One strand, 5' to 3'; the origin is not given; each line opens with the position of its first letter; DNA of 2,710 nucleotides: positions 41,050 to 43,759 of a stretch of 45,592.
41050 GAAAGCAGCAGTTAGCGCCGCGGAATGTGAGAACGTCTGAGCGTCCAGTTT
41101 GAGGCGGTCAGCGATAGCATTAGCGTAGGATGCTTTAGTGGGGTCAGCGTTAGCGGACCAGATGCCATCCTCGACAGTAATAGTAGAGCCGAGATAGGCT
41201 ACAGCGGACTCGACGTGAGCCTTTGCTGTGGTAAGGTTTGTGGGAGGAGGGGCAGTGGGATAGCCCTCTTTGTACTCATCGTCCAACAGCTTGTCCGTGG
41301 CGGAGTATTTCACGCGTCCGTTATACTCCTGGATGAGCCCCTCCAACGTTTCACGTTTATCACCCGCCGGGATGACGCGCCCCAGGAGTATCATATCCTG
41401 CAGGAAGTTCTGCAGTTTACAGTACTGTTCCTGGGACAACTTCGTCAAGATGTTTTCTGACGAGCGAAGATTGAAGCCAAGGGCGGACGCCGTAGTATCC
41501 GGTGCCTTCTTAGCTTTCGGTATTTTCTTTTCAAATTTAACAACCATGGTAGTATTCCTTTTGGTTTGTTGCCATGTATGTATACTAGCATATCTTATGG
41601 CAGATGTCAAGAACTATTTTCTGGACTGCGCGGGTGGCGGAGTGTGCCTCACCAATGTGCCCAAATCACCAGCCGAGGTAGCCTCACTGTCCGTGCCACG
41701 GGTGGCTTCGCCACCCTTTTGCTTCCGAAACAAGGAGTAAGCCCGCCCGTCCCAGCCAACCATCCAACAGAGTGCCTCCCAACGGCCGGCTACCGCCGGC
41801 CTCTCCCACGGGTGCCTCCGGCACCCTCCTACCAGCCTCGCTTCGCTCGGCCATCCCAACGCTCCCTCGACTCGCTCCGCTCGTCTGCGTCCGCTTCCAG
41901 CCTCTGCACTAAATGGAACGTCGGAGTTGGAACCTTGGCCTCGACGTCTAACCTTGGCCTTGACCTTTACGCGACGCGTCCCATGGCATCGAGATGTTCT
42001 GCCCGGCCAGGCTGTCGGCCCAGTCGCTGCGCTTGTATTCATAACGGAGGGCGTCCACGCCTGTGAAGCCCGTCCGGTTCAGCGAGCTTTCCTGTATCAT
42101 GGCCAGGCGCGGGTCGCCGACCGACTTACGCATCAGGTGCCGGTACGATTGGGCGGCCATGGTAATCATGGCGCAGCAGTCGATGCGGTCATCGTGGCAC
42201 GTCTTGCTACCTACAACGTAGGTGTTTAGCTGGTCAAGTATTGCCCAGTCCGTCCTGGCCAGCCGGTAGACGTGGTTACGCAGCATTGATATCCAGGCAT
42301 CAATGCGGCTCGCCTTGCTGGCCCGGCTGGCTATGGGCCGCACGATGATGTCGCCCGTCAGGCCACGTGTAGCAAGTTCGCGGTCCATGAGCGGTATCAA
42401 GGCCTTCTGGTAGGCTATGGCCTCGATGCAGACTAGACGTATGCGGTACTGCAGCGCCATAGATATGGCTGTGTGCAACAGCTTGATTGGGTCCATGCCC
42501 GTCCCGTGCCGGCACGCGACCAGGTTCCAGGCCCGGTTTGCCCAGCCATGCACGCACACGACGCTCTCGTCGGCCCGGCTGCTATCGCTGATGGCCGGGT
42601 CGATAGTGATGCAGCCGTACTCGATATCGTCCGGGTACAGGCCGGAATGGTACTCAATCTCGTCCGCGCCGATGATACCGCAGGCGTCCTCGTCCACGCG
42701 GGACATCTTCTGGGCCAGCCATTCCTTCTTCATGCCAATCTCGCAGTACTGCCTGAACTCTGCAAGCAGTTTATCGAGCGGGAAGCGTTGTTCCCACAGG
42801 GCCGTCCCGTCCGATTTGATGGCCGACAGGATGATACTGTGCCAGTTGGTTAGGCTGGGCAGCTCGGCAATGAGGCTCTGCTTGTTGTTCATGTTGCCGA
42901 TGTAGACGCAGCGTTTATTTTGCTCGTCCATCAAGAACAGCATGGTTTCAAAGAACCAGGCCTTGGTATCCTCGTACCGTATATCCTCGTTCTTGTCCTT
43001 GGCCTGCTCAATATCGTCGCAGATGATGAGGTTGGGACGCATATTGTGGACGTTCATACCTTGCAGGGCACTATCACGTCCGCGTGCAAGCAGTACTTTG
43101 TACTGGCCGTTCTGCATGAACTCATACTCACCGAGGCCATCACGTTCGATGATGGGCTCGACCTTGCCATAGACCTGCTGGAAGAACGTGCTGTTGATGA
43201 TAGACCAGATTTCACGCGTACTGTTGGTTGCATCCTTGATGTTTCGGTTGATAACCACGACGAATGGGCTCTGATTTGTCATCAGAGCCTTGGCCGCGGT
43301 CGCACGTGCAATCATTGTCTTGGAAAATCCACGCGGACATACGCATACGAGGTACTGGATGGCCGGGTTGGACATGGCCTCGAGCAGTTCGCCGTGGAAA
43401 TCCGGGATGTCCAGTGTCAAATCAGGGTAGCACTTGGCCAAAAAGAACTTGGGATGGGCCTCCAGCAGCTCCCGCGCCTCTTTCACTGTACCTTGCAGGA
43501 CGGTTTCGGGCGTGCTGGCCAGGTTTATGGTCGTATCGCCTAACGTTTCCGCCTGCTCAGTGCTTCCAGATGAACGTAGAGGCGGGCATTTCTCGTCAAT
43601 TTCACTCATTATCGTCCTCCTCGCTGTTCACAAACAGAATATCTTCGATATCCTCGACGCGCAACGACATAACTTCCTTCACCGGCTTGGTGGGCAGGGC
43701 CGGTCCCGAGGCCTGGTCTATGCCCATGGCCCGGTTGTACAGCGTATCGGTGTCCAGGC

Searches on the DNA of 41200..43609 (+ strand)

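Call 9: search_dna_similar(query=window:41200-42500:+, collection=phages, mode=distant, max_rows=25)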
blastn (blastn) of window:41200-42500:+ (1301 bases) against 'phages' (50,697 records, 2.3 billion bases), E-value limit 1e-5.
No match.

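Call 30: search_rna_families(source=window, start=41540, end=42000, threshold=evalue, max_evalue=5, show_alignments=2)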
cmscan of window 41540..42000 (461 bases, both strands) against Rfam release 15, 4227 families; matches with E-value up to 5: 4.
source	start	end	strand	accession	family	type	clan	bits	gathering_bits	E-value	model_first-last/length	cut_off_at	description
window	41768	41810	-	RF02915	DUF3800-VI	Cis-reg;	-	16.3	35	1.5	1-52/52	no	DUF3800-VI RNA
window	41664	41759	-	RF02100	tfoR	Gene; sRNA;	-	14.2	70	0.89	1-101/101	no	Translational regulator of tfoXVC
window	41855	41954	+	RF02174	SMAD5-AS1_2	Gene; lncRNA;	-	11.3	50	1.9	1-129/129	no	SMAD5 antisense RNA 1 conserved region 2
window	41766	41848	-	RF01953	SOX2OT_exon3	Gene; lncRNA;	-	8.3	70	2.7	1-276/276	no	SOX2 overlapping transcript exon 3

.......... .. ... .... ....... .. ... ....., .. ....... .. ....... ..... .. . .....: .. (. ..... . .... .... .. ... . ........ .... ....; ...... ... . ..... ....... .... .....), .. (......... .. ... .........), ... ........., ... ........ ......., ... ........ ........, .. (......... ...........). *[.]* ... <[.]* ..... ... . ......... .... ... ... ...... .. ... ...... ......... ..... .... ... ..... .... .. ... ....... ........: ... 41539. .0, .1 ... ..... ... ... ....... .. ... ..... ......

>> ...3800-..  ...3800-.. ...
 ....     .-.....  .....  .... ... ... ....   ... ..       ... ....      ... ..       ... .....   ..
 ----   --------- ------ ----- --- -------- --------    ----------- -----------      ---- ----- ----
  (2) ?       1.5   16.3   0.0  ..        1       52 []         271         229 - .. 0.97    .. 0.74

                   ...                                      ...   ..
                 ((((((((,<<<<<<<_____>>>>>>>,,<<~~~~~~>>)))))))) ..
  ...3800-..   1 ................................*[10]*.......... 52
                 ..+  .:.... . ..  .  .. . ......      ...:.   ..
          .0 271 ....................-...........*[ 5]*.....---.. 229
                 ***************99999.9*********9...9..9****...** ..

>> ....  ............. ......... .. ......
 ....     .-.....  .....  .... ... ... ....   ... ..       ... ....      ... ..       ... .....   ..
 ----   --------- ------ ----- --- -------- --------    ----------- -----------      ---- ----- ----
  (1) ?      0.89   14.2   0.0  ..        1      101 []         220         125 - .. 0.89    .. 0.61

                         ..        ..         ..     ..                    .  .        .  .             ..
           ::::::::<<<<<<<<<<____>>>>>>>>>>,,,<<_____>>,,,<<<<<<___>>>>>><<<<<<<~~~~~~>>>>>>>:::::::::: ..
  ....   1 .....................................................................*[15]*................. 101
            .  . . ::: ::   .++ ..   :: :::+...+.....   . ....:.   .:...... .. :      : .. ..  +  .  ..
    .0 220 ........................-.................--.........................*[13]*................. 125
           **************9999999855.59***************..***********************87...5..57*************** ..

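Call 107: search_rna_families(source=L003, start=5640, end=6110, threshold=evalue, max_evalue=1)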
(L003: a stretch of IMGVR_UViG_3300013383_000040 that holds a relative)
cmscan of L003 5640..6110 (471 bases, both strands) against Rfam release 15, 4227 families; matches with E-value up to 1: 3.
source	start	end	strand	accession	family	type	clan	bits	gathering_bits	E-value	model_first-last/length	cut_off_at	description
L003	5738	5811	-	RF02898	AaHKsRNA20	Gene; sRNA;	-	21.8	43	0.54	1-77/77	no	Aggregatibacter sRNA 20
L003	5793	5907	-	RF01773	rpsL_pseudo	Cis-reg; leader;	-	20.4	70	0.061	1-128/128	no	Pseudomonas rpsL leader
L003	5727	5832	+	RF00690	MIR408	Gene; miRNA;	-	17.5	64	0.13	1-126/126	no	MIR408 microRNA precursor family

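Call 108: search_rna_families(source=L040, start=4400, end=4720, threshold=evalue, max_evalue=1)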
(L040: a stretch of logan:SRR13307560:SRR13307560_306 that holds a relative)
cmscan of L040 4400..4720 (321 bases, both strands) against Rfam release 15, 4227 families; matches with E-value up to 1: 3.
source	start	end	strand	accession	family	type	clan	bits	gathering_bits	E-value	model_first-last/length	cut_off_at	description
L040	4625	4652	+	RF01748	nuoG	Cis-reg;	-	17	33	0.29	14-43/43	no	nuoG RNA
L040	4593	4626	+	RF01343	CRISPR-DR33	Gene; CRISPR;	-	16.5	39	0.82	1-37/37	no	CRISPR RNA direct repeat element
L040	4614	4674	+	RF03167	c-di-GMP-I-GGC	Cis-reg; riboswitch;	CL00126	15.6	59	0.32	1-80/80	no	c-di-GMP-I-GGC riboswitch aptamer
